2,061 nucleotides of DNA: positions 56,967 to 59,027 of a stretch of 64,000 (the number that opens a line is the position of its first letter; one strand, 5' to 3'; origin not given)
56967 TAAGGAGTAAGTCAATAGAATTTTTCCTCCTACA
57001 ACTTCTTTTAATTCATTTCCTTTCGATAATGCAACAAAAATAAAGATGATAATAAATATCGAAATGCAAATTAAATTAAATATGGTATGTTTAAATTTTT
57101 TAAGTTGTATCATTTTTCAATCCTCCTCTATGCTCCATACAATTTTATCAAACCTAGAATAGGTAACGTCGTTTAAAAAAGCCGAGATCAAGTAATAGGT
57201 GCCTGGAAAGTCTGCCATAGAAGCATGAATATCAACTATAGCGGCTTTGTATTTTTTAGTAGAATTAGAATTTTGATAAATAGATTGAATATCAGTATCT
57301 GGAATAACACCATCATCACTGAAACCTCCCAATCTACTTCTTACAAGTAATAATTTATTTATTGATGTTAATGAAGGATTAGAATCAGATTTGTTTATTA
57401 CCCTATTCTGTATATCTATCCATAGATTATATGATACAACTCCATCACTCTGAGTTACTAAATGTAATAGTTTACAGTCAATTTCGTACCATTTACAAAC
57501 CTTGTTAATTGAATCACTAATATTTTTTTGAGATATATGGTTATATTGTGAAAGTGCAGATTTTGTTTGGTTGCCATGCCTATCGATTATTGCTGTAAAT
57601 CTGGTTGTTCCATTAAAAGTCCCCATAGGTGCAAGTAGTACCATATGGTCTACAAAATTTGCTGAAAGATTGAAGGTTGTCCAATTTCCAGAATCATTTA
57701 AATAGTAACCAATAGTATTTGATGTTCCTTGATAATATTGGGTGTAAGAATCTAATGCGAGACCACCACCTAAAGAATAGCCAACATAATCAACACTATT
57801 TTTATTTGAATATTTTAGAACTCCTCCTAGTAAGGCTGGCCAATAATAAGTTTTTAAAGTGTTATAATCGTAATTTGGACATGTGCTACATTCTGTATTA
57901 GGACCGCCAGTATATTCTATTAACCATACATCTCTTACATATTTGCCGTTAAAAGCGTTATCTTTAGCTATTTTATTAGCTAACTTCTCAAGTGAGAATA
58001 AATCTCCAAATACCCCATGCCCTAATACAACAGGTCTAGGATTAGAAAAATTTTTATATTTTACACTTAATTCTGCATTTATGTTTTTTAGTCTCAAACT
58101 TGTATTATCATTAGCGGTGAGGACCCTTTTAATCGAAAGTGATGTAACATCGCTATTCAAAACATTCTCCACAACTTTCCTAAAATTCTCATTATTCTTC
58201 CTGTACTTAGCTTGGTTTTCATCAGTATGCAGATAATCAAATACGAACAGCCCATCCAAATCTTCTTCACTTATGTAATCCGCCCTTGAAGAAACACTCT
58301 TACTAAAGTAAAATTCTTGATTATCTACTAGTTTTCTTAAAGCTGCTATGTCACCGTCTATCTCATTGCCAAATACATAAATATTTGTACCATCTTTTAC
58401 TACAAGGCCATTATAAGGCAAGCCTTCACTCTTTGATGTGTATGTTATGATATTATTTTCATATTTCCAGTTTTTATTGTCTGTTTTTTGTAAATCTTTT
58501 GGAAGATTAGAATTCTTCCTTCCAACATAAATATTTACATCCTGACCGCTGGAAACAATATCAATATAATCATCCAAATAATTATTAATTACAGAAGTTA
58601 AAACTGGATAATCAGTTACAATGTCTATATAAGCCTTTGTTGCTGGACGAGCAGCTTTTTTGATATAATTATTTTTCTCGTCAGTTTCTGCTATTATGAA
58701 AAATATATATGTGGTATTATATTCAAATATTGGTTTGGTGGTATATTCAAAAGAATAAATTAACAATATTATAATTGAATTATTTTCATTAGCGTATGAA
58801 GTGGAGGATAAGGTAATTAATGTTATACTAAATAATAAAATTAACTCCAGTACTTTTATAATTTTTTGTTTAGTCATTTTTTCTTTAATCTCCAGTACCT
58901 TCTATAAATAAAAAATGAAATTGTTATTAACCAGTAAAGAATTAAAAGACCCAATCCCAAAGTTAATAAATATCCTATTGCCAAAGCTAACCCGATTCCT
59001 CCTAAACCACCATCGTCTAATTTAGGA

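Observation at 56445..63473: Expanding family of secreted proteins built from a shared ~80-aa domain and a lipase-like alpha/beta hydrolase, including a 1441-aa subtilisin-lipase fusion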

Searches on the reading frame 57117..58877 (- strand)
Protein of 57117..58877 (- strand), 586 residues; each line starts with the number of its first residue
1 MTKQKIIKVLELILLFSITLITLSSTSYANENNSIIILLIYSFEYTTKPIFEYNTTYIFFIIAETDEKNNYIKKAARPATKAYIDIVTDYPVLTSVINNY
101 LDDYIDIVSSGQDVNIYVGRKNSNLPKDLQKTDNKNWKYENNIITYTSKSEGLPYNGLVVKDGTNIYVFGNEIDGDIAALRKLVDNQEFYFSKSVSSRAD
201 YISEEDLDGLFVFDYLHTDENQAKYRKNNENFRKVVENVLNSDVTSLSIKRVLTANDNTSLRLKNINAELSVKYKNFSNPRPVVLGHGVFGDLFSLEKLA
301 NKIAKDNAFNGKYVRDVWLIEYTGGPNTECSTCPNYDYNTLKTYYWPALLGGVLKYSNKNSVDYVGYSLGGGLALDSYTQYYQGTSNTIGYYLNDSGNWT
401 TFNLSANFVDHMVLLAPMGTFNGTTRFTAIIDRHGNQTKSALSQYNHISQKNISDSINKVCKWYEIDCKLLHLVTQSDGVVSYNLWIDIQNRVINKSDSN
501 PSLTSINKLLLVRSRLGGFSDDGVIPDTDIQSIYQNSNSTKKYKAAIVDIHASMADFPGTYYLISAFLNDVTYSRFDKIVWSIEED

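Call 6: search_protein_families(library=pfam, proteins=[window:57117-58877:-], max_evalue=0.01)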
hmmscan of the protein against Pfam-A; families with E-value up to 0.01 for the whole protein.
window:57117-58877:- (586 aa): 0 families

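Call 11: search_solved_structures(query=window:57117-58877:-, max_evalue=10, show_alignments=3)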
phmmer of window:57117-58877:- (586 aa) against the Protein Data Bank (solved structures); distinct sequences matched with E-value up to 10: 1.
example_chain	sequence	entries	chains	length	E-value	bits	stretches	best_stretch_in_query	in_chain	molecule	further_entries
7v3k_A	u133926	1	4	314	0.81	11.6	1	278-411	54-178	Putative lipase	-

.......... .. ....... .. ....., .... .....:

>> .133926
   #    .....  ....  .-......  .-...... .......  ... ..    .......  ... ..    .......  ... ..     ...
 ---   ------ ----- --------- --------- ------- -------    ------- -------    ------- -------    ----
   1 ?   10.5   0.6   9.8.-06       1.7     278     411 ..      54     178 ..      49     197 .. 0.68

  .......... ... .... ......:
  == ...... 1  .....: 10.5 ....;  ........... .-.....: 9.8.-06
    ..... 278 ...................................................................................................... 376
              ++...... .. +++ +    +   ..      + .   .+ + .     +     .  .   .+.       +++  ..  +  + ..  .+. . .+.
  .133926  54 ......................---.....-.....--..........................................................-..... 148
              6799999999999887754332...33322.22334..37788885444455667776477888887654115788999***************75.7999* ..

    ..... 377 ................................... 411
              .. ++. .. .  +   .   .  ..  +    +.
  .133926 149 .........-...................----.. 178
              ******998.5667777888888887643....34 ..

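Call 12: search_protein_families(library=ncbifam, proteins=[window:57117-58877:-], max_evalue=1)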
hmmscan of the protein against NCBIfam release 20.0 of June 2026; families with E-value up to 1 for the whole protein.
window:57117-58877:- (586 aa): 1 family
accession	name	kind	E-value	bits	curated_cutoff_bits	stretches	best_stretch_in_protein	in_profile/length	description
NF002035.0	PRK00865.1-3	equivalog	0.053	13.1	328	1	87-114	184-211/267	glutamate racemase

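Call 13: find_homologous_proteins(query=window:57117-58877:-, max_evalue=0.001)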
Query window:57117-58877:- (586 aa): 21 proteins with E <= 0.001 among 8000 candidates.
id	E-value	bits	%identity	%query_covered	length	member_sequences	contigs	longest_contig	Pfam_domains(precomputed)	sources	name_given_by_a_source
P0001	0.0e+0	1309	100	100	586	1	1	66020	-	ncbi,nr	ncbi:hypothetical protein HYX08_07300 [Candidatus Woesearchaeota archaeon]|nr:hypothetical protein [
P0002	6.7e-226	770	66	90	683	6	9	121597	-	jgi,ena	-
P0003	5.1e-186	638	71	67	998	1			PF00082.28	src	-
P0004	8.3e-171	588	59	79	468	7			-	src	-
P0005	4.4e-152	526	61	70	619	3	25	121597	-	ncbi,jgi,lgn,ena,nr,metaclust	ncbi:hypothetical protein J4204_02350 [Candidatus Woesearchaeota archaeon]|nr:hypothetical protein [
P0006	2.7e-149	517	55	81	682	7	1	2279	-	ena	-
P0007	1.7e-142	494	66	58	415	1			-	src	-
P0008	3.6e-142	493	49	87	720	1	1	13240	-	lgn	-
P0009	3.7e-137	477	50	84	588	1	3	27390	-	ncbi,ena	ncbi:MAG: hypothetical protein AABX00_06415 [Nanoarchaeota archaeon]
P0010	3.6e-134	467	49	87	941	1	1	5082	-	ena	-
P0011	4.1e-127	443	53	69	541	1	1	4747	-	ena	-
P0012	4.5e-126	440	43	88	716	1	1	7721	-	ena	-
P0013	1.0e-119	419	53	65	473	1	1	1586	-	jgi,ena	-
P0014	3.3e-116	407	62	50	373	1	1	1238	-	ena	-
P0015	9.7e-116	406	47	78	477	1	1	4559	-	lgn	-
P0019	6.3e-76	274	69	33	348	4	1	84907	-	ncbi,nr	ncbi:hypothetical protein J4234_04110 [Candidatus Woesearchaeota archaeon]|nr:hypothetical protein [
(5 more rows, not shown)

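Call 18: find_encoding_contigs(protein=P0019, flank=10000, max_places=3)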
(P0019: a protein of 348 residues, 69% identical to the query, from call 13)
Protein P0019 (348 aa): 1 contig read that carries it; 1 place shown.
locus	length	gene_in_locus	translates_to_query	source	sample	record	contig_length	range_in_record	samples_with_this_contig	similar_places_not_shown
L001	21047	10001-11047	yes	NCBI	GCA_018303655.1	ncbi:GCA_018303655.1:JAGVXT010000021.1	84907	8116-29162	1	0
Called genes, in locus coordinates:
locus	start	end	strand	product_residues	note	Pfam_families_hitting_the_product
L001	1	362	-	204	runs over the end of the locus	PF04677:CwfJ_C_1, PF01230:HIT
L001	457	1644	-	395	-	PF04464:Glyphos_transf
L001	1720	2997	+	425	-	PF01210:NAD_Gly3P_dh_N (weak), PF02737:3HCDH_N (faint), PF02826:2-Hacid_dh_C (faint), PF03446:NAD_binding_2, PF03721:UDPG_MGDP_dh_N, PF00984:UDPG_MGDP_dh, PF03720:UDPG_MGDP_dh_C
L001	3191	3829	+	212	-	-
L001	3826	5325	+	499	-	-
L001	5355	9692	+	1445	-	PF00082:Peptidase_S8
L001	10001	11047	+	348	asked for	-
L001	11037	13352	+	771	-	-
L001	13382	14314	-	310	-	PF01073:3Beta_HSD, PF01370:Epimerase, PF02719:Polysacc_synt_2, PF04321:RmlD_sub_bind, PF13460:NAD_binding_10, PF16363:GDP_Man_Dehyd, PF07993:NAD_binding_4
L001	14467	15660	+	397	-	PF13439:Glyco_transf_4, PF13579:Glyco_trans_4_4, PF00534:Glycos_transf_1, PF13692:Glyco_trans_1_4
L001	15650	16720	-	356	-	PF02350:Epimerase_2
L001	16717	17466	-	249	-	PF00984:UDPG_MGDP_dh (weak)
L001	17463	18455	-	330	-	PF01408:GFO_IDH_MocA, PF02737:3HCDH_N (faint), PF03446:NAD_binding_2 (weak), PF03807:F420_oxidored (weak), PF07991:KARI_N (weak), PF02894:GFO_IDH_MocA_C, PF22725:GFO_IDH_MocA_C3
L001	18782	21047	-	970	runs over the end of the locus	-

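Call 19: find_encoding_contigs(protein=P0002, flank=10000, max_places=3)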
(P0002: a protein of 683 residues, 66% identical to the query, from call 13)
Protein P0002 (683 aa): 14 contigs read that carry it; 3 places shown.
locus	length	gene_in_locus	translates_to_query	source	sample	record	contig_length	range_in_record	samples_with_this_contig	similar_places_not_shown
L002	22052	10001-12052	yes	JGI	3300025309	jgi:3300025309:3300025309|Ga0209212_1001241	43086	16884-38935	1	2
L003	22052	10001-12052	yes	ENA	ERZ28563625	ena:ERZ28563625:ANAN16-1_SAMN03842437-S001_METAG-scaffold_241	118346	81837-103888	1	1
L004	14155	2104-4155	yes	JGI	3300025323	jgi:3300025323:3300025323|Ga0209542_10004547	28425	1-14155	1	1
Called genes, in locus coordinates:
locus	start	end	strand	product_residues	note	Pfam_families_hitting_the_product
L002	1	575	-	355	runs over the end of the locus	PF12689:Acid_PPase (faint), PF13419:HAD_2, PF00702:Hydrolase (weak), PF00583:Acetyltransf_1 (weak), PF13508:Acetyltransf_7 (weak)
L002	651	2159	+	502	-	PF13231:PMT_2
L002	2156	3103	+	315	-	PF01073:3Beta_HSD, PF01370:Epimerase, PF02719:Polysacc_synt_2, PF04321:RmlD_sub_bind, PF08659:KR (faint), PF13460:NAD_binding_10 (weak), PF16363:GDP_Man_Dehyd, PF07993:NAD_binding_4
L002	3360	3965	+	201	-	-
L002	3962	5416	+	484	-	-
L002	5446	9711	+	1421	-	PF00082:Peptidase_S8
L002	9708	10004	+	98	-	-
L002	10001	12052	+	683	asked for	-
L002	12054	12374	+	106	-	-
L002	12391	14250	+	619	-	-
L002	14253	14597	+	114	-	-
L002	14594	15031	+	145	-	-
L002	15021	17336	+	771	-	-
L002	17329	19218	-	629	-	PF13522:GATase_6, PF13537:GATase_7, PF00733:Asn_synthase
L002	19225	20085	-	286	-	PF00535:Glycos_transf_2, PF10111:Glyco_tranf_2_2 (weak)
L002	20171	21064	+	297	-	PF02522:Antibiotic_NAT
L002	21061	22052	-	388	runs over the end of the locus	PF05147:LANC_like (faint), PF09492:Pec_lyase (faint), PF07944:Beta-AFase-like_GH127_cat (faint), PF13243:SQHop_cyclase_C, PF07470:Glyco_hydro_88 (weak), PF25840:Ulvan_lyase_N (weak), PF06662:C5-epim_C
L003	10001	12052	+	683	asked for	-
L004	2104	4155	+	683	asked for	-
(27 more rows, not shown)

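Call 22: predict_structure(alignment_id=A1)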
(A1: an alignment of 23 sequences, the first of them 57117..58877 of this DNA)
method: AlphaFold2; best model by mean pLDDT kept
length: 586 residues; sequences in the alignment: 23
mean_pLDDT: 67.1   pTM: 0.61
mean pLDDT of the five models: 67.1, 66.4, 65.4, 63.7, 61.9
residues with pLDDT >= 90: 179; 70-90: 124; 50-70: 84; < 50: 199
segments of 3 or more residues with pLDDT < 50: 1-77, 119-126, 148-162, 164-247, 269-277
pLDDT, mean of each block of 10 residues (from residue 1): 31 31 28 31 30 29 32 39 60 60 70 55 50 58 51 38 41 30 29 29 30 39 46 45 49 91 72 47 92 88 69 78 86 92 97 92 96 95 94 85 95 95 88 90 92 86 67 62 95 86 91 75 89 94 93 89 91 91 93
secondary structure, 60 per line:
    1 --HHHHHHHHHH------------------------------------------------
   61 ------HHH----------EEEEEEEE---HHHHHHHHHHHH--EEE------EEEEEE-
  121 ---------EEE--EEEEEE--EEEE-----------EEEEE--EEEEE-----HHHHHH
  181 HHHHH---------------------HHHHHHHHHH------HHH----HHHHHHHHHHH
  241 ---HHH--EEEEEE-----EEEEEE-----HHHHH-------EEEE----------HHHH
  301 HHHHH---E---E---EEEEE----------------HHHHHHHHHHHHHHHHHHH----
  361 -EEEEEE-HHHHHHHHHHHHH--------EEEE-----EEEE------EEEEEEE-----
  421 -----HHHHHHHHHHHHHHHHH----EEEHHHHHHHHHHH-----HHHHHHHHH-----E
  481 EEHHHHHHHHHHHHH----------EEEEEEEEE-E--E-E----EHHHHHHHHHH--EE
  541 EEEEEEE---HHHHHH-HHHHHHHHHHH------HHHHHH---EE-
elements in order: H3-12 E80-87 H91-102 E105-107 E114-119 E130-132 E135-140 E143-146 E158-162 E165-169 H175-185 H207-216 H230-240 E249-254 E260-265 H271-275 E283-286 H297-305 E317-321 H338-356 E362-367 H369-381 E390-393 E399-402 E409-415 H426-442 E447-449 H450-460 H466-474 E480-482 H483-495 E506-514 H527-536 E539-547 H551-556 H558-568 H575-580
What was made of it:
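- Tried and rejected: The first AF2 run, with 23 sequences, left the N-domain at pLDDT 30-60 (call 22).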

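Call 24: search_protein_representatives(alignment_id=A1)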
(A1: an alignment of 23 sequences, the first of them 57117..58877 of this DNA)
Query: 23 sequences, 667 profile positions. Proteins with E-value up to 0.001 (for the whole library): 414; up to 1e-10: 316; up to 1e-30: 235. The best 150 are listed.
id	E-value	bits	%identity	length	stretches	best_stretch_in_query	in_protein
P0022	3.4e-296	1000.8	-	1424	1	6-649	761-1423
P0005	4.4e-256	868.3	-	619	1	65-656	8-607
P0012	6.3e-247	838.0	-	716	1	7-664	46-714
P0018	3.0e-236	802.7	-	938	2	213-652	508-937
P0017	1.6e-226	770.6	-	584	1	79-665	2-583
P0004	5.2e-224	762.3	-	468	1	98-538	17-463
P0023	1.9e-214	730.7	-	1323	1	15-665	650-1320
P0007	1.1e-213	728.2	-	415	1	65-464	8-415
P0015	1.3e-207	708.0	-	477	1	203-666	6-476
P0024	6.1e-203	692.6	-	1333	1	9-653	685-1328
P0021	5.7e-202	689.4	-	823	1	14-654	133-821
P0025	5.0e-194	663.2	-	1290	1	15-652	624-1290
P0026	1.2e-190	652.0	-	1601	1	16-651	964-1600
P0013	1.1e-172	592.6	-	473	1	225-665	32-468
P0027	3.0e-172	591.2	-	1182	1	10-651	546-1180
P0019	3.9e-128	445.5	-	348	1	6-297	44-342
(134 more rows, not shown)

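Call 25: fold_search(model_id=the predicted structure, library=pdb)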
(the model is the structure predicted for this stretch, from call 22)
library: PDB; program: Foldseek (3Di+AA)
matches with E <= 10: 920; with E <= 0.001: 587
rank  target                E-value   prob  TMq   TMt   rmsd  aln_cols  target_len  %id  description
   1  6v7n_B                1.1e-09  1.00  0.38  0.57   6.6       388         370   14  Crystal Structure of a human Lysosome Resident Glycoprotein, Lysosomal Acid Lipase, and its Implications in Cholestery (released 2020-06-17)
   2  6v7n_A                2.3e-09  1.00  0.37  0.56   7.0       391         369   14  Crystal Structure of a human Lysosome Resident Glycoprotein, Lysosomal Acid Lipase, and its Implications in Cholestery (released 2020-06-17)
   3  1k8q_A                2.4e-09  1.00  0.37  0.56   7.7       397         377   12  CRYSTAL STRUCTURE OF DOG GASTRIC LIPASE IN COMPLEX WITH A PHOSPHONATE INHIBITOR (released 2002-03-06)
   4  3bf8_A                5.8e-09  1.00  0.29  0.57   7.6       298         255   14  1.1 resolution structure of ybfF, a new esterase from Escherichia coli: a unique substrate-binding crevice generated b (released 2008-01-15)
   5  3bf7_A                1.3e-08  1.00  0.29  0.57   7.5       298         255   14  1.1 resolution structure of ybfF, a new esterase from Escherichia coli: a unique substrate-binding crevice generated b (released 2008-01-15)
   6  1iuo                  1.5e-08  1.00  0.29  0.56   8.0       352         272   14  meta-Cleavage product hydrolase from Pseudomonas fluorescens IP01 (CumD) S103A mutant complexed with acetates (released 2002-09-18)
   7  7l4u_B                2.0e-08  1.00  0.34  0.64   6.9       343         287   13  Crystal structure of human monoacylglycerol lipase in complex with compound 1h (released 2021-08-11)
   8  3bf8_B                2.0e-08  1.00  0.29  0.58   7.4       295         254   14  1.1 resolution structure of ybfF, a new esterase from Escherichia coli: a unique substrate-binding crevice generated b (released 2008-01-15)
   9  3bf7_B                2.5e-08  1.00  0.29  0.58   7.5       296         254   14  1.1 resolution structure of ybfF, a new esterase from Escherichia coli: a unique substrate-binding crevice generated b (released 2008-01-15)
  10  8ynv_C                3.1e-08  1.00  0.28  0.50   9.4       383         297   11  Poly(3-hydroxybutyrate) depolymerase PhaZ from Bacillus thuringiensis (released 2024-12-11)
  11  1iun_B                3.3e-08  1.00  0.30  0.57   8.6       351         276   15  meta-Cleavage product hydrolase from Pseudomonas fluorescens IP01 (CumD) S103A mutant hexagonal (released 2002-09-18)
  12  9knl_A                3.3e-08  1.00  0.31  0.34  16.7       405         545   10  Crystal structure of triethylene glycol-bound full-length PHA synthase (PhaC) from Aeromonas caviae (released 2025-05-21)
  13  8ptq                  4.2e-08  1.00  0.32  0.59   7.5       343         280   12  COMPLEX CRYSTAL STRUCTURE OF MUTANT HUMAN MONOGLYCERIDE LIPASE WITH COMPOUND 5l (released 2024-01-31)
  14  8ynw_A                4.7e-08  1.00  0.30  0.54   8.7       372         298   12  S102A mutant of poly(3-hydroxybutyrate) depolymerase PhaZ from Bacillus thuringiensis (released 2024-12-11)
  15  8rvf                  5.3e-08  1.00  0.32  0.60   7.2       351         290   13  CRYSTAL STRUCTURE OF HUMAN MONOGLYCERIDE LIPASE IN COMPLEX WITH COMPOUND 5 (released 2025-02-12)
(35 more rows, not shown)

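Call 32: search_protein_families(library=pfam, alignment_id=A2, max_evalue=0.001)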
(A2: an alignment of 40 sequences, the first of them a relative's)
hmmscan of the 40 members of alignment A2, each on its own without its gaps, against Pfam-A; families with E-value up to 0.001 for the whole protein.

A. member 1, P0089 (1875 aa): 4 families
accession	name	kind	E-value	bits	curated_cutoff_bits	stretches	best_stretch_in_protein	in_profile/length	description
PF13229.12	Beta_helix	-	1.7e-35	122.4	25.9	5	286-411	23-148/158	Right handed beta helix region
PF05048.19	NosD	-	4.9e-32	111.5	23.6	6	732-883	43-187/212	Periplasmic copper-binding protein (NosD)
PF00092.34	VWA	-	4.3e-16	60.1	23.8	1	985-1145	3-173/174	von Willebrand factor type A domain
PF13519.12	VWA_2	-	1.8e-07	32.2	27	1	985-1084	2-106/107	von Willebrand factor type A domain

B. families by the number of members that match (of 40 scanned): 15 families
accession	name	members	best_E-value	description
PF07705.17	CARDB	20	2.4e-11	CARDB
PF13517.12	FG-GAP_3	14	1.8e-59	FG-GAP-like repeat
PF13229.12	Beta_helix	13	1.7e-35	Right handed beta helix region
PF05048.19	NosD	13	4.9e-32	Periplasmic copper-binding protein (NosD)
PF00561.26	Abhydrolase_1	8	1.7e-08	alpha/beta hydrolase fold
PF01839.29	FG-GAP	7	6.4e-16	FG-GAP repeat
PF00082.27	Peptidase_S8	2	1.4e-35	Subtilase family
PF00092.34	VWA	1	4.3e-16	von Willebrand factor type A domain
PF13360.13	PQQ_2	1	7.2e-11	Outer membrane protein assembly factor BamB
PF13519.12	VWA_2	1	1.8e-07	von Willebrand factor type A domain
PF22301.2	AUDH_beta_propeller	1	3e-06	Aldos-2-ulose dehydratase, beta-propeller domain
PF14783.12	BBS2_Mid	1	1.6e-05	Ciliary BBSome complex subunit 2, middle region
PF12146.15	Hydrolase_4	1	1.9e-05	Serine aminopeptidase, S33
PF13948.11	DUF4215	1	3.6e-05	Domain of unknown function (DUF4215)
PF17164.10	DUF5122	1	0.00083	Domain of unknown function (DUF5122) beta-propeller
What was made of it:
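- On Pfam Abhydrolase_1 (PF00561): Eight of 40 distant relatives match at E<=1e-3, best 1.7e-8 (call 32).
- On CARDB (PF07705), for the Ig-like domain before the N-domain: Twenty of 40 relatives do (call 32).
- Eight of 40 relatives reach Pfam Abhydrolase_1 (call 32). why the hydrolase is fused behind adhesin-type domains (FG-GAP, beta-helix, VWA, CARDB) in most of the family (call 32);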
